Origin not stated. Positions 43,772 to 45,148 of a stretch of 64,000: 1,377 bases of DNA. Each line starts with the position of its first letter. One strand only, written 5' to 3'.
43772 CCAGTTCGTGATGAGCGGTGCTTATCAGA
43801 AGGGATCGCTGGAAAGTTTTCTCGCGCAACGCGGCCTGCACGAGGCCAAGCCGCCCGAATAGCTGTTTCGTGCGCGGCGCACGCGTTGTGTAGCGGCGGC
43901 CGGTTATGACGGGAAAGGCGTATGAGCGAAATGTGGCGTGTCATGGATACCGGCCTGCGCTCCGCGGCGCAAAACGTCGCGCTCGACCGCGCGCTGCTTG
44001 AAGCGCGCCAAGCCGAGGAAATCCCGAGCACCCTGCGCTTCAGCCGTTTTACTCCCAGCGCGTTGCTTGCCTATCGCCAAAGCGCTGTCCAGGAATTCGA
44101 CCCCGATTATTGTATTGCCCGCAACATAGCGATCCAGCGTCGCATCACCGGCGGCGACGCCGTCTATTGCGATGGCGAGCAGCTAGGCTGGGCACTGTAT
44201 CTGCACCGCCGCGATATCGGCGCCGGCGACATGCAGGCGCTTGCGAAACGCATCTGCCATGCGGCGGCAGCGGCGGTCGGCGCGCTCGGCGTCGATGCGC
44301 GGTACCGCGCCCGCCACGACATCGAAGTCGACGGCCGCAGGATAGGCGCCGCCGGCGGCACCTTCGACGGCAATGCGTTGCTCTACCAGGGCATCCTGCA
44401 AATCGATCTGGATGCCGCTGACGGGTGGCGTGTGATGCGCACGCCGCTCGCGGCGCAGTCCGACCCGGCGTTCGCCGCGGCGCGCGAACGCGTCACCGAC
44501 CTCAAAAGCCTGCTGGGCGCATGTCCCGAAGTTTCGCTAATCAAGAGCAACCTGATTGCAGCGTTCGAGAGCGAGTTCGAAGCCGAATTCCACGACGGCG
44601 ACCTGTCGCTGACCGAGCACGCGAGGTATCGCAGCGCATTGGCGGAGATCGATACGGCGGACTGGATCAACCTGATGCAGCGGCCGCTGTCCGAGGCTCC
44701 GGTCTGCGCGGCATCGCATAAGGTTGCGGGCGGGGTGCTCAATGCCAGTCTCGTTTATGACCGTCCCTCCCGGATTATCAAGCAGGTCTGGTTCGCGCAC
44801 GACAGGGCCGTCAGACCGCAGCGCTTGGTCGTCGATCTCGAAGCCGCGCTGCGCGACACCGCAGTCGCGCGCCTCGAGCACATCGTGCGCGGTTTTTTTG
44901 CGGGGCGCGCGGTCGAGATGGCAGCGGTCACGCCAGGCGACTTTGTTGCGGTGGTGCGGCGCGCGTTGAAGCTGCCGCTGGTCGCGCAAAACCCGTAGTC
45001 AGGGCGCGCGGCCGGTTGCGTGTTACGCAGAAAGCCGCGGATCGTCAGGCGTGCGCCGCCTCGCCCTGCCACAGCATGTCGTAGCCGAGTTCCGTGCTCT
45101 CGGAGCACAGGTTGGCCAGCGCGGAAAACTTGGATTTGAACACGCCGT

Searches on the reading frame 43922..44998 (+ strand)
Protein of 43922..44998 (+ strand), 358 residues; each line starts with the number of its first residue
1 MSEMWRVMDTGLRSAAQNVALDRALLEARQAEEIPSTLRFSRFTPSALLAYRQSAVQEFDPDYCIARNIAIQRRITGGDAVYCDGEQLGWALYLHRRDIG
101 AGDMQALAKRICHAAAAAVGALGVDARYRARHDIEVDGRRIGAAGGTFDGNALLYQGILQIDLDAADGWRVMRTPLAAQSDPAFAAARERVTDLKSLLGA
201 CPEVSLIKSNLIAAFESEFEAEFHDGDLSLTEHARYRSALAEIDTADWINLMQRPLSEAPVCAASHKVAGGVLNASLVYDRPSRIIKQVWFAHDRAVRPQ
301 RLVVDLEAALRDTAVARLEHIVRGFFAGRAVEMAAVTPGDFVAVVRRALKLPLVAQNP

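Call 40: search_protein_families(library=pfam, proteins=[window:43922-44998:+], max_evalue=0.0001)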
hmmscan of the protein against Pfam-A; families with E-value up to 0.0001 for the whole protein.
window:43922-44998:+ (358 aa): 1 family
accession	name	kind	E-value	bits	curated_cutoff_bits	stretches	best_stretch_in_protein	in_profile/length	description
PF21948.1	LplA-B_cat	-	6.5e-32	111.5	27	1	15-216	2-200/200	Lipoyl protein ligase A/B catalytic domain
